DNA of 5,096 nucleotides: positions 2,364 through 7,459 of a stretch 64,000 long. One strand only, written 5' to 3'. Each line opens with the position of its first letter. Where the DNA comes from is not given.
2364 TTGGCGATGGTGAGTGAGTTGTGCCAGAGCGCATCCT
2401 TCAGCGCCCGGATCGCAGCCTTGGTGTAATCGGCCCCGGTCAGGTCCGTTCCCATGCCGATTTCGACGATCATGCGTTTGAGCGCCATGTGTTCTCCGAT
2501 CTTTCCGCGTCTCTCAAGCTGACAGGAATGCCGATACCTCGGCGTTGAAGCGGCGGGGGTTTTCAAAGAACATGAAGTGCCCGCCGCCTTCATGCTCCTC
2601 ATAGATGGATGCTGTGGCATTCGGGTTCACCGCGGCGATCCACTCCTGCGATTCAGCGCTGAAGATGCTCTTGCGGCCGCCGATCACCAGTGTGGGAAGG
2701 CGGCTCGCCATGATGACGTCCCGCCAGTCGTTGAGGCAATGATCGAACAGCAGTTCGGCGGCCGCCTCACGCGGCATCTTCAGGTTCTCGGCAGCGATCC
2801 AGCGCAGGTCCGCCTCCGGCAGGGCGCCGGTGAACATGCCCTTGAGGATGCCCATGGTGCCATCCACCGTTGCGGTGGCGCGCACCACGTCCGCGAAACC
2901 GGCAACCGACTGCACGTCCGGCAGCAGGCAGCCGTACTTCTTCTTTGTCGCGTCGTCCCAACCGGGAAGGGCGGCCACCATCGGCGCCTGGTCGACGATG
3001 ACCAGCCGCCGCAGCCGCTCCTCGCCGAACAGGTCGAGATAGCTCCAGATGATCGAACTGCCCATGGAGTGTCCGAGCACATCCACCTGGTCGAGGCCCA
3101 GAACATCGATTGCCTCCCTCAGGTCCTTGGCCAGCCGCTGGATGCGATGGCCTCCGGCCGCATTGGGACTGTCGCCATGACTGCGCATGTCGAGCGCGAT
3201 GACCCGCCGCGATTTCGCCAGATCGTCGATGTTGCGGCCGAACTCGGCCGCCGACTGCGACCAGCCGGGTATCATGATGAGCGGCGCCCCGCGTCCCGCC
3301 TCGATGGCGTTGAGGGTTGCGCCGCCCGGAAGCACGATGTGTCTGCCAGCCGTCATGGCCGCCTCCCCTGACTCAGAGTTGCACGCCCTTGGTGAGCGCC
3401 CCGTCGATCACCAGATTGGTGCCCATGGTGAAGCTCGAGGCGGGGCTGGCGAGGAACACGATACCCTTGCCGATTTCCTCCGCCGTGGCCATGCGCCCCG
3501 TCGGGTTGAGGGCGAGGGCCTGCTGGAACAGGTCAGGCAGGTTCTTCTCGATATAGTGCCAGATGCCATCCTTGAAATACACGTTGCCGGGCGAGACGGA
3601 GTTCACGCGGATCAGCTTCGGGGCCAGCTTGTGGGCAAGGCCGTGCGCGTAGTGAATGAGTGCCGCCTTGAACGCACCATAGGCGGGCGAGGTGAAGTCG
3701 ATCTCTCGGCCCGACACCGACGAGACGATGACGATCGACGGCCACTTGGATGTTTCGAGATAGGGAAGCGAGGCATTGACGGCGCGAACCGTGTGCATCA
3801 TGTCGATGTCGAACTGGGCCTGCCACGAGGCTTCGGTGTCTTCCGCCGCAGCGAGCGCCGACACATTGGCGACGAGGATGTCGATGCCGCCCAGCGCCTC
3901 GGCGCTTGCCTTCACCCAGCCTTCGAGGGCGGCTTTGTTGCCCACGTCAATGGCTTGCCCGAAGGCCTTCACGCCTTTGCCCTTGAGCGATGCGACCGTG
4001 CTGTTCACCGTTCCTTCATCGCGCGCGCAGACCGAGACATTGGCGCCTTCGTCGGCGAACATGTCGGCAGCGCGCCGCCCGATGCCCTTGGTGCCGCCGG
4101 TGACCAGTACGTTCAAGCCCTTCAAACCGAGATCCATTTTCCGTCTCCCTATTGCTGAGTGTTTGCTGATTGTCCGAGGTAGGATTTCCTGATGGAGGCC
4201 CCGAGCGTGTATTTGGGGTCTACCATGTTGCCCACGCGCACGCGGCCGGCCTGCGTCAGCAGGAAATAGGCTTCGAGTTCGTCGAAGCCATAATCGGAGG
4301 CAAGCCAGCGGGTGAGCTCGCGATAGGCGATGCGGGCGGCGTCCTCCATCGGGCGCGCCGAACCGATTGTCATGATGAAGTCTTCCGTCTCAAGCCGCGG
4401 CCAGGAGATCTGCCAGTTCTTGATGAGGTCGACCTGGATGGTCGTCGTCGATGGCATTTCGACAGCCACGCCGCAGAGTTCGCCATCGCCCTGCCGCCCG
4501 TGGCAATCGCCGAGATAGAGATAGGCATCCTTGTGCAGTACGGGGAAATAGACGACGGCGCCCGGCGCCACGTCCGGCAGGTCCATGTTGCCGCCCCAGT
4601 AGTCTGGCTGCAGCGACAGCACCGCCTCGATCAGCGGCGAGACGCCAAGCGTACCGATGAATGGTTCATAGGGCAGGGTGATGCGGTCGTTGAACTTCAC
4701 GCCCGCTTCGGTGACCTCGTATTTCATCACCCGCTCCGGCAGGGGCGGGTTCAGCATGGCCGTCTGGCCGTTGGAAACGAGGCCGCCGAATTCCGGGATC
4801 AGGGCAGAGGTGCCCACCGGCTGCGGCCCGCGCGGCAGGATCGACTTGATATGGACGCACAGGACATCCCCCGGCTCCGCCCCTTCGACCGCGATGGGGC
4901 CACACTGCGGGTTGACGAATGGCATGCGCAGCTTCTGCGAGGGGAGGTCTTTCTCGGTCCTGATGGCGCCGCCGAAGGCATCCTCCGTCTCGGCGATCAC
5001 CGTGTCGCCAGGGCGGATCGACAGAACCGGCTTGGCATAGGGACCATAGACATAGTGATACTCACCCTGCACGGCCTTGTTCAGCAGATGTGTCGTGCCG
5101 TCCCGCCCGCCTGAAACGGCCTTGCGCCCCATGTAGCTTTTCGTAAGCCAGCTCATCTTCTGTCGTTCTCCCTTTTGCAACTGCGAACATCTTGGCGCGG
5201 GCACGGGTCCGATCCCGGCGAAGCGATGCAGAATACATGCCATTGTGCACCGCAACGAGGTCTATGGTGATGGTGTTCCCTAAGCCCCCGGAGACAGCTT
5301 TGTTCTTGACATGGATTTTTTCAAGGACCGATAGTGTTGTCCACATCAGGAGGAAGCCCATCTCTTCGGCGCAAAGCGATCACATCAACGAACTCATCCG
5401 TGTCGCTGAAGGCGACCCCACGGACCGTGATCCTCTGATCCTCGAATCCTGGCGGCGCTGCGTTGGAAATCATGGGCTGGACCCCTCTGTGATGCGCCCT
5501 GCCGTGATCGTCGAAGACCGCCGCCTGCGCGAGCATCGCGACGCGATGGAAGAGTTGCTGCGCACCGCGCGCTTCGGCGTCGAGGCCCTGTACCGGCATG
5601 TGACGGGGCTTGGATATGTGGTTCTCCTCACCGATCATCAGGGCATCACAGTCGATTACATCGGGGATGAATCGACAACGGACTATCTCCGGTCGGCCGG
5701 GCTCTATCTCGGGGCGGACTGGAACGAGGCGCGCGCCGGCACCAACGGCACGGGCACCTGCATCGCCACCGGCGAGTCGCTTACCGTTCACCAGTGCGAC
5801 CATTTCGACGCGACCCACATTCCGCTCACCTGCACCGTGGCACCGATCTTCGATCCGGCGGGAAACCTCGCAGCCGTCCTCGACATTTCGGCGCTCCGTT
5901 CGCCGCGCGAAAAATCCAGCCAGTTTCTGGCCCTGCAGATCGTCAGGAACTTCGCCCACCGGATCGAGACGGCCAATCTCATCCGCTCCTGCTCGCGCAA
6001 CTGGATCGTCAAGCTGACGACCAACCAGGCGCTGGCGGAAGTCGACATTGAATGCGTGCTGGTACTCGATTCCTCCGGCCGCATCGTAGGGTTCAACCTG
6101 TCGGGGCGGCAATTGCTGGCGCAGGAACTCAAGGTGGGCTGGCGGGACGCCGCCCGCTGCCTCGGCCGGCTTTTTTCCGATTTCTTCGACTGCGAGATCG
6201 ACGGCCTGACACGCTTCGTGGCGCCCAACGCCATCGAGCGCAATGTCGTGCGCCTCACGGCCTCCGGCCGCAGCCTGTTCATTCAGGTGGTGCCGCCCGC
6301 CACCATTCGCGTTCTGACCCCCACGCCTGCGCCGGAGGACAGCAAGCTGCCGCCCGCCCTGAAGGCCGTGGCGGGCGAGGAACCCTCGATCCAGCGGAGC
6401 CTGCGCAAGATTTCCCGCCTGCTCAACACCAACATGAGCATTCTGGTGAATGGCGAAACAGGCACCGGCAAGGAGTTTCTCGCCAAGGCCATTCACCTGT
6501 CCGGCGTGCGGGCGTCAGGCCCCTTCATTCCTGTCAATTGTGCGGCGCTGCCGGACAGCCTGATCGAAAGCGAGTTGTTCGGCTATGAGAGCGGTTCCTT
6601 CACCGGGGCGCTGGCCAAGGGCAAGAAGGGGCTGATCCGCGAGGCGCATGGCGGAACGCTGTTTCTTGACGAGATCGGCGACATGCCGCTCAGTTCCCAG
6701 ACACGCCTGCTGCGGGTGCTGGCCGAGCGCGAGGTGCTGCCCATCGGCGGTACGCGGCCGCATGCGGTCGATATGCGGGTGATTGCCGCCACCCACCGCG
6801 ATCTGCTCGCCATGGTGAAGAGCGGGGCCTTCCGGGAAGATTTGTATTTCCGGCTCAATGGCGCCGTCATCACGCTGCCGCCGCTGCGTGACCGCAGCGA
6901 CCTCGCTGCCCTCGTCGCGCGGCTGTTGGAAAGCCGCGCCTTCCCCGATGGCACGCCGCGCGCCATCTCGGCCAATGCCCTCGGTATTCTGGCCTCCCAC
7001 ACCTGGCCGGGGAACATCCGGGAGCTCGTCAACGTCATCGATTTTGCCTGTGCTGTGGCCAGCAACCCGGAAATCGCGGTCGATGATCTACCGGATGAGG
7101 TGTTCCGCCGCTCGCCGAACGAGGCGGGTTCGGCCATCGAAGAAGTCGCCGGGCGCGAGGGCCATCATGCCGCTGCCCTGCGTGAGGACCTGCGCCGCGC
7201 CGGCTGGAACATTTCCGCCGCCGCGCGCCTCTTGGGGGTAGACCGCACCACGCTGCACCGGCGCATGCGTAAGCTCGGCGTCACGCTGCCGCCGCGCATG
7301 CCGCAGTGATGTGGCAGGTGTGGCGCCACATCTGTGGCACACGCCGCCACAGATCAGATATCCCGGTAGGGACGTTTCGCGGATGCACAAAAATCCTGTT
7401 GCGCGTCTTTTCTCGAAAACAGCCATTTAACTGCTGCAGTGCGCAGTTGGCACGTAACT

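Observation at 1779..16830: Bidirectional sigma-54 regulon: amidase/SDR/hydrolase/2x Lin0512 operon coupled to acoXABC and an ABC importer (candidate undescribed pathway)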

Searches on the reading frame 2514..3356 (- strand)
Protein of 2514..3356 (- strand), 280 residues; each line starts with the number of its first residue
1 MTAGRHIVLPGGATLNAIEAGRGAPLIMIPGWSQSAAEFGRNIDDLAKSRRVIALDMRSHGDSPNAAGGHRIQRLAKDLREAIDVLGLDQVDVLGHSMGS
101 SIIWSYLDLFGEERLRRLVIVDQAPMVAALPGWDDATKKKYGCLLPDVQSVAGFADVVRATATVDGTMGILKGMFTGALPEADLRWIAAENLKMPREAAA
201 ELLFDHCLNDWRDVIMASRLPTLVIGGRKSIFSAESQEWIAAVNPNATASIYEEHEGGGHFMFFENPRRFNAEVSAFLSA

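Call 3: search_protein_families(library=pfam, proteins=[window:2514-3356:-])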
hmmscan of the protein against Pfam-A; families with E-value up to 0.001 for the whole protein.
window:2514-3356:- (280 aa): 3 families
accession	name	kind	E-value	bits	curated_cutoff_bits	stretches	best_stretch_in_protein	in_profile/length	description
PF00561.26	Abhydrolase_1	-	4.7e-21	76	25.8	1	25-125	2-103/245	alpha/beta hydrolase fold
PF12697.13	Abhydrolase_6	-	4.5e-17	63.9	26.3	1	26-272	1-216/217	Alpha/beta hydrolase family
PF12146.15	Hydrolase_4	-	1.5e-07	31.4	27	1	26-137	7-126/239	Serine aminopeptidase, S33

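Call 19: search_protein_families(library=ncbifam, proteins=[window:2514-3356:-])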
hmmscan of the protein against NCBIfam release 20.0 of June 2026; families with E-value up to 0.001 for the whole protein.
window:2514-3356:- (280 aa): 19 families
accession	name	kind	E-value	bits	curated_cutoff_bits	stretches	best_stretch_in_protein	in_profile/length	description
TIGR02427.1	protocat_pcaD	equivalog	3.8e-16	59.2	255.85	1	36-135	26-124/251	3-oxoadipate enol-lactonase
NF011457.0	PRK14875.1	equivalog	4.4e-16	58.8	307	1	14-107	121-216/372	acetoin dehydrogenase dihydrolipoyllysine-residue acetyltransferase subunit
NF007954.0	PRK10673.1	equivalog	2.4e-15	56.5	399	1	22-271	15-245/255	esterase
NF051488.1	bifunc_PcaDC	exception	2.1e-14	53.5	390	1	24-135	13-123/375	bifunctional 3-oxoadipate enol-lactonase/4-carboxymuconolactone decarboxylase PcaDC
TIGR03695.1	menH_SHCHC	equivalog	1.5e-11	44.2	208.55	1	25-123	4-104/252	2-succinyl-6-hydroxy-2,4-cyclohexadiene-1-carboxylate synthase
NF050089.1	i_nPHAscl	equivalog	4.3e-11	42.4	300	1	12-120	6-114/288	intracellular short-chain-length polyhydroxyalkanoate depolymerase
TIGR03611.1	RutD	equivalog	9.2e-10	38.3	238.5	1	25-122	15-112/258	pyrimidine utilization protein D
NF004514.1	PRK05855.1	equivalog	2.3e-09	36.4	455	1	14-107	11-109/578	SDR family oxidoreductase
NF051487.1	bifunc_PcaCD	exception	3.1e-09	36.4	430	1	44-279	193-412/413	bifunctional 4-carboxymuconolactone decarboxylase/3-oxoadipate enol-lactonase PcaCD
NF002938.0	PRK03592.1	equivalog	4e-09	36.2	241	1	12-106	19-113/298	haloalkane dehalogenase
NF045632.1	hydroxlase_HsaD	equivalog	8.7e-08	31.4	400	1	17-121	26-135/290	4,5:9,10-diseco-3-hydroxy-5,9,17-trioxoandrosta-1(10),2-diene-4-oate hydrolase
TIGR03056.1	bchO_mg_che_rel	equivalog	1.4e-07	30.9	172.55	1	16-119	19-124/278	alpha/beta fold hydrolase BchO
TIGR01250.1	pro_imino_pep_2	subfamily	2.9e-07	30.4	167.65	0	210-278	222-287/288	proline iminopeptidase-family hydrolase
TIGR01738.1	bioH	equivalog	8.9e-07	28.8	206.95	1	24-276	5-243/245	pimeloyl-ACP methyl ester esterase BioH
NF045945.1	ProImpepLactob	equivalog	0.00022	20.8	400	0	23-120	27-128/293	proline iminopeptidase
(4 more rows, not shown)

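Call 71: search_solved_structures(query=window:2514-3356:-, max_evalue=1e-10)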
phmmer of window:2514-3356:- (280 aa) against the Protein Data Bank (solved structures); distinct sequences matched with E-value up to 1e-10: 7.
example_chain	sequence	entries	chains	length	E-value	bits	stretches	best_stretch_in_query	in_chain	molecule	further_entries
7ac0_AAA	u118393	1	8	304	8.3e-16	61.3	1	6-126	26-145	Soluble epoxide hydrolase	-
7clz_A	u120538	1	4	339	1.1e-15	60.9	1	6-122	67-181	Putative hydrolase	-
6kxh_A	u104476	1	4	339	1.1e-15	60.9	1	6-122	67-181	Putative hydrolase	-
6kxr_A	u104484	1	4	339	1.1e-15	60.8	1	6-122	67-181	Putative hydrolase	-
5h3h_A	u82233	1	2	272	3.8e-15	59.1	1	11-276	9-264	Abhydrolase domain-containing protein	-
3qyj_A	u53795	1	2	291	2.4e-11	46.6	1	12-126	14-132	Alr0039 protein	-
3bf7_A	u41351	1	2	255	4.8e-11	45.6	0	22-168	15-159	Esterase YbfF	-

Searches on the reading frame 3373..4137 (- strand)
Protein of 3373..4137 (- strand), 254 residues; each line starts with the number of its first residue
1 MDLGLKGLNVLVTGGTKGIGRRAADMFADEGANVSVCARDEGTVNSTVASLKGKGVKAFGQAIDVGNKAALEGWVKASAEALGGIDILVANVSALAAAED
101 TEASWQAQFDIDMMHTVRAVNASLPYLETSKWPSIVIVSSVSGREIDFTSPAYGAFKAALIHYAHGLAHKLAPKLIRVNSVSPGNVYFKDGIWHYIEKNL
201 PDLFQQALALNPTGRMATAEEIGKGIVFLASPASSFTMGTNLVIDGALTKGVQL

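Call 3: search_protein_families(library=pfam, proteins=[window:3373-4137:-])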
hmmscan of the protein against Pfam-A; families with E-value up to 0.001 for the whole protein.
window:3373-4137:- (254 aa): 3 families
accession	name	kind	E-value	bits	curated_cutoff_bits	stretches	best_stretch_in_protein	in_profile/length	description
PF13561.12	adh_short_C2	-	1e-42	146.8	27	1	17-246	6-233/236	Enoyl-(Acyl carrier protein) reductase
PF00106.31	adh_short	-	5.3e-39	134.2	26.6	1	10-186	3-182/195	short chain dehydrogenase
PF08659.16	KR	-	3.4e-07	30.8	22.6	1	10-143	3-139/180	KR domain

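Call 19: search_protein_families(library=ncbifam, proteins=[window:3373-4137:-])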
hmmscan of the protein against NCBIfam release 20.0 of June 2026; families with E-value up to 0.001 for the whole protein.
window:3373-4137:- (254 aa): 226 families (the best 25 are shown)
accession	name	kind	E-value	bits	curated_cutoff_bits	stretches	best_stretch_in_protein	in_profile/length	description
NF005559.1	PRK07231.1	subfamily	5e-46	157.2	215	1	5-249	2-248/249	glucose 1-dehydrogenase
NF009468.0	PRK12826.1-4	equivalog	9.2e-44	150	318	1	5-247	5-246/256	SDR family oxidoreductase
NF009466.0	PRK12826.1-2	subfamily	3.6e-42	144.6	222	1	9-247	5-243/248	3-oxoacyl-ACP reductase FabG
NF052558.1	MBtsdlDhBudC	equivalog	9.7e-41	140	270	1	9-249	5-242/250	meso-2,3-butanediol dehydrogenase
NF004202.0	PRK05653.2-2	equivalog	1.8e-40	139.1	333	1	4-247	4-246/259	3-oxoacyl-ACP reductase FabG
NF005893.0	PRK07856.1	equivalog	9.1e-40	136.5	255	1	3-247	5-240/255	SDR family oxidoreductase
NF005075.0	PRK06500.1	equivalog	3.6e-39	134.7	336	1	5-248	4-246/249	SDR family oxidoreductase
NF004198.0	PRK05653.1-3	equivalog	9.4e-39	133.3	296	1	5-247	5-245/248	3-oxoacyl-ACP reductase FabG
NF004791.0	PRK06138.1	equivalog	1.4e-38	132.7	312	1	5-249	3-250/252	SDR family oxidoreductase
NF005095.0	PRK06523.1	subfamily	7.8e-38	130.5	231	1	3-248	6-257/261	oxidoreductase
NF005681.0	PRK07478.1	subfamily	1.3e-37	129.5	267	1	5-247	4-248/254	SDR family oxidoreductase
TIGR03971.1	SDR_subfam_1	subfamily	3.2e-37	128.3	300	1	6-247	2-267/271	mycofactocin-coupled SDR family oxidoreductase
NF005468.0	PRK07062.1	equivalog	5.7e-37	127.7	266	1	2-250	3-263/265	SDR family oxidoreductase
NF004818.0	PRK06172.1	equivalog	1.9e-35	122.4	336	1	5-249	5-251/253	SDR family oxidoreductase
NF005469.0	PRK07063.1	equivalog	3.5e-34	118.5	306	1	5-249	5-255/260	SDR family oxidoreductase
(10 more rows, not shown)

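Call 70: search_solved_structures(query=window:3373-4137:-, max_evalue=1e-30)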
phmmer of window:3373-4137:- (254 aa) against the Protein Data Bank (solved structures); distinct sequences matched with E-value up to 1e-30: 0.

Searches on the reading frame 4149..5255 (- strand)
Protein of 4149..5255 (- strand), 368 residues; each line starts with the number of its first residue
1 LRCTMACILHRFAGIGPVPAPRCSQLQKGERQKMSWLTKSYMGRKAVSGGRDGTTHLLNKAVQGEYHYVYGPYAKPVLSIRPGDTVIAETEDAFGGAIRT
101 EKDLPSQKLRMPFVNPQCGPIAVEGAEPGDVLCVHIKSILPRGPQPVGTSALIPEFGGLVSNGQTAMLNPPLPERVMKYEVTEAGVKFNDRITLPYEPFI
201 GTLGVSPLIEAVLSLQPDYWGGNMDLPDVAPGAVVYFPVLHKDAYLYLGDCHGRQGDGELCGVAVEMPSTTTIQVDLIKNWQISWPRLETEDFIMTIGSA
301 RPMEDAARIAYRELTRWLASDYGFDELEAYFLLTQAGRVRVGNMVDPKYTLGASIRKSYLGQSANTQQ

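Call 3: search_protein_families(library=pfam, proteins=[window:4149-5255:-])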
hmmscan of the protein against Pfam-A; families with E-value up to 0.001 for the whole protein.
window:4149-5255:- (368 aa): 1 family
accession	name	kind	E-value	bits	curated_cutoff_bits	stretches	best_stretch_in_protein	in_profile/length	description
PF03069.20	FmdA_AmdA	-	1.5e-32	113.4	27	2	217-346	206-356/373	Acetamidase/Formamidase family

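Call 19: search_protein_families(library=ncbifam, proteins=[window:4149-5255:-])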
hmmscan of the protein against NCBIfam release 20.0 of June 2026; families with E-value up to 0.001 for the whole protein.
window:4149-5255:- (368 aa): 1 family
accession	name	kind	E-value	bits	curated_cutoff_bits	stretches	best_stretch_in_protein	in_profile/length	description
NF045496.1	FormamaseFmdA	equivalog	1.8e-23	82.9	500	2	214-280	214-281/407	formamidase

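Call 34: search_solved_structures(query=window:4149-5156:-, max_evalue=0.001)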
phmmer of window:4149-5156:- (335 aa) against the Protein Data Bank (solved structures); distinct sequences matched with E-value up to 0.001: 6.
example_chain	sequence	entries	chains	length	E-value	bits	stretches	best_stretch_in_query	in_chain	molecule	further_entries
5ubu_A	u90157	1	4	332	3.6e-128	430.5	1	1-329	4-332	Putative acetamidase/formamidase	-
2ii1_A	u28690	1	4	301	7e-39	136.9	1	42-326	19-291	Acetamidase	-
3tkk_A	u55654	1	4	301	1.8e-37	132.2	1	31-321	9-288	Predicted acetamidase/formamidase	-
2f4l_A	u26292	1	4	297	5.3e-32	114.3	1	35-324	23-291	acetamidase, putative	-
3b9t_A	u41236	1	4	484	2.1e-18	69.5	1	158-249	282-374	Twin-arginine translocation pathway signal protein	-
2wkn_A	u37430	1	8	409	2.8e-15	59.3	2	177-248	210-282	FORMAMIDASE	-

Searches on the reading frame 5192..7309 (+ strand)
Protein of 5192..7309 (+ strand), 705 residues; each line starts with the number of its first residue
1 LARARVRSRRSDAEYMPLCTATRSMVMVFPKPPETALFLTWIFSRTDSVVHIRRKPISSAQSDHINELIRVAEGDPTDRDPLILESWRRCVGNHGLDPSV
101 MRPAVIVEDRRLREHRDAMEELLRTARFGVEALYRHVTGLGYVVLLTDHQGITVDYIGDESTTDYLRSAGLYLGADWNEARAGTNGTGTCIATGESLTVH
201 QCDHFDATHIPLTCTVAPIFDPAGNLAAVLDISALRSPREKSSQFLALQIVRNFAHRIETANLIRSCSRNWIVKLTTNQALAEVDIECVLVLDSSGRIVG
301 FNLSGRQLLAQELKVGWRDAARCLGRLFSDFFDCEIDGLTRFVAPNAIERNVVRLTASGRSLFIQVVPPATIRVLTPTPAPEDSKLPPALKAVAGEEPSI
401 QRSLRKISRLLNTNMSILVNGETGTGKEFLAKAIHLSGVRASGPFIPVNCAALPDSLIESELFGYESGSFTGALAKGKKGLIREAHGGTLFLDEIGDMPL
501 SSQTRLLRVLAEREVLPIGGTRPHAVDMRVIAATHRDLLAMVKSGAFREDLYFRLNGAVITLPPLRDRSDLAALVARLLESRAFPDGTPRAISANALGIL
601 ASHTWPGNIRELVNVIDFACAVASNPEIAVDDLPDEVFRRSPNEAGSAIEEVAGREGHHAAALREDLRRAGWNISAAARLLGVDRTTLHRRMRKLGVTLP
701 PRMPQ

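Call 3: search_protein_families(library=pfam, proteins=[window:5192-7309:+])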
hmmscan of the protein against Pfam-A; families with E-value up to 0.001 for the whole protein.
window:5192-7309:+ (705 aa): 6 families
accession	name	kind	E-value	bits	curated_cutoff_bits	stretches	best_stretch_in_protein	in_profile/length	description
PF00158.32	Sigma54_activat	-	3.5e-65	219.2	20.2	1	394-560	2-167/168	Sigma-54 interaction domain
PF14532.12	Sigma54_activ_2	-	2.8e-17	63.7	25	1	398-565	5-138/138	Sigma-54 interaction domain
PF25601.1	AAA_lid_14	-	1.2e-15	57.5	27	1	568-644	4-81/87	AAA+ ATPase lid domain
PF02954.25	HTH_8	-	2.3e-10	40.5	22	1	665-695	12-42/42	Bacterial regulatory protein, Fis family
PF08448.16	PAS_4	-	0.00023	21.8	23.1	0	190-230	59-99/110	PAS fold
PF07728.20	AAA_5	-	0.00051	20.5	22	0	417-536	2-123/139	AAA domain (dynein-related subfamily)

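Call 19: search_protein_families(library=ncbifam, proteins=[window:5192-7309:+])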
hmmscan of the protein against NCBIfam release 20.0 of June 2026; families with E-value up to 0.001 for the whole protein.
window:5192-7309:+ (705 aa): 28 families (the best 25 are shown)
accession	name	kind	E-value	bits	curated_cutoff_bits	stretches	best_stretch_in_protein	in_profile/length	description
NF041552.1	TF_PrdR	equivalog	6.4e-89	298.8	795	1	390-694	266-575/577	sigma-54 dependent transcriptional regulator PrdR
TIGR01818.1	ntrC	equivalog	5.5e-87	292.5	558.6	1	391-644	134-388/463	nitrogen regulation protein NR(I)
TIGR02915.1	PEP_resp_reg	equivalog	6.9e-84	282.2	502.6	1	389-697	137-444/445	PEP-CTERM-box response regulator transcription factor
TIGR02329.1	propionate_PrpR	equivalog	1.2e-83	281.5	499.2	1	390-693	211-525/526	propionate catabolism operon regulatory protein PrpR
TIGR01817.1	nifA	equivalog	1.4e-81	274.9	528.85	1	390-632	195-437/534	nif-specific transcriptional activator NifA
NF038308.1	RNA_repair_RtcR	equivalog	2.7e-81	274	650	1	391-695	180-516/530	RNA repair transcriptional activator RtcR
NF008469.0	PRK11361.1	equivalog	6.6e-80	269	714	1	396-697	148-456/461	acetoacetate metabolism transcriptional regulator AtoC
NF011953.0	PRK15424.1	equivalog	8.1e-79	265.6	703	1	389-694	217-533/538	propionate catabolism operon regulatory protein PrpR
NF008485.2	PRK11388.1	equivalog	3.1e-76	257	551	2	389-697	330-637/643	dihydroxyacetone kinase operon transcriptional regulator DhaR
NF003451.0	PRK05022.1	equivalog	2.3e-74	250.9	476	1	391-697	190-510/512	nitric oxide reductase transcriptional regulator NorR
NF011695.0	PRK15115.1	equivalog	1.1e-73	248.5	763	1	393-690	137-431/445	two-component system response regulator GlrR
NF008176.1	PRK10923.1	equivalog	2.1e-73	247.5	620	1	390-647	137-395/469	nitrogen regulation protein NR(I)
NF050807.1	TransRegFlbDCaul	equivalog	4.2e-70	236.8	750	1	396-637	123-367/454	sigma-54-dependent transcriptional regulator FlbD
NF051870.1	NAssimRespRegNtrX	equivalog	4e-68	230.4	600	1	393-697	141-452/452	nitrogen assimilation response regulator NtrX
TIGR02974.1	phageshock_pspF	equivalog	7.4e-64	216.1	443.55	1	395-642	3-252/336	phage shock protein operon transcriptional activator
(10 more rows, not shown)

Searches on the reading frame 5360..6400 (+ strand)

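Call 57: search_protein_families(library=pfam, proteins=[window:5360-6400:+], max_evalue=1)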
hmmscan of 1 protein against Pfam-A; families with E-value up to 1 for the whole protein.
window:5360-6400:+ (347 aa): 3 families
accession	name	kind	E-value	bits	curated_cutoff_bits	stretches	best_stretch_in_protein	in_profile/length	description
PF08448.16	PAS_4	-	6.9e-05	23.5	23.1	1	134-174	59-99/110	PAS fold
PF05228.19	CHASE4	-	0.051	14.1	26.2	1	194-245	12-62/140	CHASE4 domain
PF00989.32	PAS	-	0.055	13.9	22.6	0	204-245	64-106/113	PAS fold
